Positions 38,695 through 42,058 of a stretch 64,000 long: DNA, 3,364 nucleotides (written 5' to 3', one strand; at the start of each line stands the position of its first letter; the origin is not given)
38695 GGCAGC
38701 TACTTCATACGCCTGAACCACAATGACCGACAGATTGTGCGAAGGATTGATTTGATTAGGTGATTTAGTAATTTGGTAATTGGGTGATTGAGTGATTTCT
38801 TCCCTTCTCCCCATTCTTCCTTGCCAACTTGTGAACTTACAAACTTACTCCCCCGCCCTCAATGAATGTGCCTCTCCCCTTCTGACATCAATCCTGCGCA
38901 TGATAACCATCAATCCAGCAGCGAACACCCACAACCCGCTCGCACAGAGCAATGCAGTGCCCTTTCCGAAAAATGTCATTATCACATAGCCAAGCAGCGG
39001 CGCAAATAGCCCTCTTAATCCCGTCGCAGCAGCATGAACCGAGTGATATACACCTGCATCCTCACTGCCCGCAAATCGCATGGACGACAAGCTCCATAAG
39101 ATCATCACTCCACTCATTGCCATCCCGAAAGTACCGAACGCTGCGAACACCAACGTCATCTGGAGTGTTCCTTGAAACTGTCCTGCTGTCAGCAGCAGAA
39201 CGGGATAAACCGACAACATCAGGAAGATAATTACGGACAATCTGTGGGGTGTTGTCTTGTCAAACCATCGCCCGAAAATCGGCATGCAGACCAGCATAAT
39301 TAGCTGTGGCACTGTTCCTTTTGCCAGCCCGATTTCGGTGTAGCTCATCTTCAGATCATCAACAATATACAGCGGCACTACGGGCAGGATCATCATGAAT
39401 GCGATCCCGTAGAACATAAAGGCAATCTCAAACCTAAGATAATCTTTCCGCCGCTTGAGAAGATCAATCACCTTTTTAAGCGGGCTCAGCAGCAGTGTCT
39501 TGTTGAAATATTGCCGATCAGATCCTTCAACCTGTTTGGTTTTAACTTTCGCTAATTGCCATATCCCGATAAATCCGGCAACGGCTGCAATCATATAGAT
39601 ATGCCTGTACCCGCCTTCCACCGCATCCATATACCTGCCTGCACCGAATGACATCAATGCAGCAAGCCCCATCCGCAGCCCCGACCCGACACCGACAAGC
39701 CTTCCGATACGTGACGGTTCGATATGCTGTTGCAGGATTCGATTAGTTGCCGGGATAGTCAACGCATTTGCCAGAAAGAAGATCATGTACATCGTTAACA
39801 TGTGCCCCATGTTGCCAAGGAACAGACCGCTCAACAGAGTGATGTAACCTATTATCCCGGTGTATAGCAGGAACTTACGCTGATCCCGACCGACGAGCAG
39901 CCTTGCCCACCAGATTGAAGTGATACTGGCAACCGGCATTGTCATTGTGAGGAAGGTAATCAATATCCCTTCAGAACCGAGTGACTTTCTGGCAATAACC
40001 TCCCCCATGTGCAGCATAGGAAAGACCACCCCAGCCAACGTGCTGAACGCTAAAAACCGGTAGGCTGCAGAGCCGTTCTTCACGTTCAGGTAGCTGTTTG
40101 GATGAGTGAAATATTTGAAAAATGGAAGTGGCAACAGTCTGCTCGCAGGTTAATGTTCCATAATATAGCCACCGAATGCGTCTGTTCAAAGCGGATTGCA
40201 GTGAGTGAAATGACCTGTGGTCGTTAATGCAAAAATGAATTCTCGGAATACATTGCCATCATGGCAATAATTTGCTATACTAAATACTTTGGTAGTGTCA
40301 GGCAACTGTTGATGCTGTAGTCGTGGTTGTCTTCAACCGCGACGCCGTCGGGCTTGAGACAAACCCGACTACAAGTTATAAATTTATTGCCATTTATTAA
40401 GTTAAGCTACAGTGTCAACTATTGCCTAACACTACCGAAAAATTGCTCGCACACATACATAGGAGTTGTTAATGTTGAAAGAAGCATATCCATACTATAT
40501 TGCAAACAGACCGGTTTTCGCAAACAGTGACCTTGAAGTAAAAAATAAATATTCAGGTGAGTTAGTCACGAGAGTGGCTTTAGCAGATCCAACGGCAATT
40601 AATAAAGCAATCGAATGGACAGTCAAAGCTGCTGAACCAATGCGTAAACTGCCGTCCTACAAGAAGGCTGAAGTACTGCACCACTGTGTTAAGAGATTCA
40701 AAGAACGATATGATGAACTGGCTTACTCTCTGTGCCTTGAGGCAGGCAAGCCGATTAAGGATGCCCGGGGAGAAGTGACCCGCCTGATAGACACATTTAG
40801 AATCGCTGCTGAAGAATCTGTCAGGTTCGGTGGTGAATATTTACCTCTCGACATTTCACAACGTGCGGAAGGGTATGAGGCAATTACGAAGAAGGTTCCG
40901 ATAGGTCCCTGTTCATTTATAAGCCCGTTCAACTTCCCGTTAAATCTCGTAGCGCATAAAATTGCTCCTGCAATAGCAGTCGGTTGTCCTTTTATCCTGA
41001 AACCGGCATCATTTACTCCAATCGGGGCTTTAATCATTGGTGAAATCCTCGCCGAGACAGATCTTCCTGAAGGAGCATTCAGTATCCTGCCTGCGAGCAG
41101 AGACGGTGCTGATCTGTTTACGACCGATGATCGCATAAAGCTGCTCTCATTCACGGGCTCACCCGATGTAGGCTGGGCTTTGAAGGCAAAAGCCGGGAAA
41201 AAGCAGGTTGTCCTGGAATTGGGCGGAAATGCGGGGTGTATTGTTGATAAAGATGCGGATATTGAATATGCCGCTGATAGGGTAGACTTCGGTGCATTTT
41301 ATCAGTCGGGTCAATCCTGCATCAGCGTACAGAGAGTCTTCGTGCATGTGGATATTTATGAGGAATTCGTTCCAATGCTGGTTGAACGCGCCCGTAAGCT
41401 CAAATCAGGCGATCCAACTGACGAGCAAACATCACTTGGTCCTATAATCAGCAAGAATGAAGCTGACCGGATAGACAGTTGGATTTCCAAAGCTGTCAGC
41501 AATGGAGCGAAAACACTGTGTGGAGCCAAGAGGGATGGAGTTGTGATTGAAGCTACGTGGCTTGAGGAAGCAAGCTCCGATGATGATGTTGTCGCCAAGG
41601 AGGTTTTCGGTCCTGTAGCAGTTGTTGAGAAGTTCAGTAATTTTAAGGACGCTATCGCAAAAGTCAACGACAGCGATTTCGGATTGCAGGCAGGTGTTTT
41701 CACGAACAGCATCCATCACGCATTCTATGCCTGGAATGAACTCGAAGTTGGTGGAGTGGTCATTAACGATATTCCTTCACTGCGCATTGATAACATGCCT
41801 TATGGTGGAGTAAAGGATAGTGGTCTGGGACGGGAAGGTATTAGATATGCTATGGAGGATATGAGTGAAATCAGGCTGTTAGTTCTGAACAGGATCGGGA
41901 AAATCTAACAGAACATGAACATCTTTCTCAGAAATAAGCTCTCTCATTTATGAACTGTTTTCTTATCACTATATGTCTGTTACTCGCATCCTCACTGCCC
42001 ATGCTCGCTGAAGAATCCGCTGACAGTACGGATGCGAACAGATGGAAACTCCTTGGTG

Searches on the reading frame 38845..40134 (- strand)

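Call 3: search_protein_families(library=pfam, proteins=[window:38845-40134:-], max_evalue=0.01)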
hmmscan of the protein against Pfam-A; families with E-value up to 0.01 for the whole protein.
window:38845-40134:- (429 aa): 1 family
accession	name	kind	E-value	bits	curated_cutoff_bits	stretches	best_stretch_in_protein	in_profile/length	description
PF07690.21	MFS_1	-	5.2e-15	55.6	33.4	2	237-412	3-171/347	Major Facilitator Superfamily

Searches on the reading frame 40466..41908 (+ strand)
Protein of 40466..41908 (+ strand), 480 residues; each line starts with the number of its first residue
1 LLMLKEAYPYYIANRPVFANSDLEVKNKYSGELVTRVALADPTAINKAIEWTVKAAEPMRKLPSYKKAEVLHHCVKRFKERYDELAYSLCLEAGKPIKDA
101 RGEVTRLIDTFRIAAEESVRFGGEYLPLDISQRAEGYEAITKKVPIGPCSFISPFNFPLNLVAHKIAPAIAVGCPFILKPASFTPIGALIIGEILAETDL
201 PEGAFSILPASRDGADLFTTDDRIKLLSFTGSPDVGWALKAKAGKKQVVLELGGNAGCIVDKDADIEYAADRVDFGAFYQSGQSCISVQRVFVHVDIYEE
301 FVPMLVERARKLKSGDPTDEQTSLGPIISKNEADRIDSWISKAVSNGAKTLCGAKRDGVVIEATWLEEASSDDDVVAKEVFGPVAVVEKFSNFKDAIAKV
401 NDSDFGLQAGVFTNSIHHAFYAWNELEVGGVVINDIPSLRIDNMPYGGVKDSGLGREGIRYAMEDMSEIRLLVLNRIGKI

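Call 3: search_protein_families(library=pfam, proteins=[window:40466-41908:+], max_evalue=0.01)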
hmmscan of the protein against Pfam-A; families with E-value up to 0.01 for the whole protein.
window:40466-41908:+ (480 aa): 1 family
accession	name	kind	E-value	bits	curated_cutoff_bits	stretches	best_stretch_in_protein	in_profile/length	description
PF00171.27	Aldedh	-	2.2e-138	462.1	23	1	22-470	8-459/461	Aldehyde dehydrogenase family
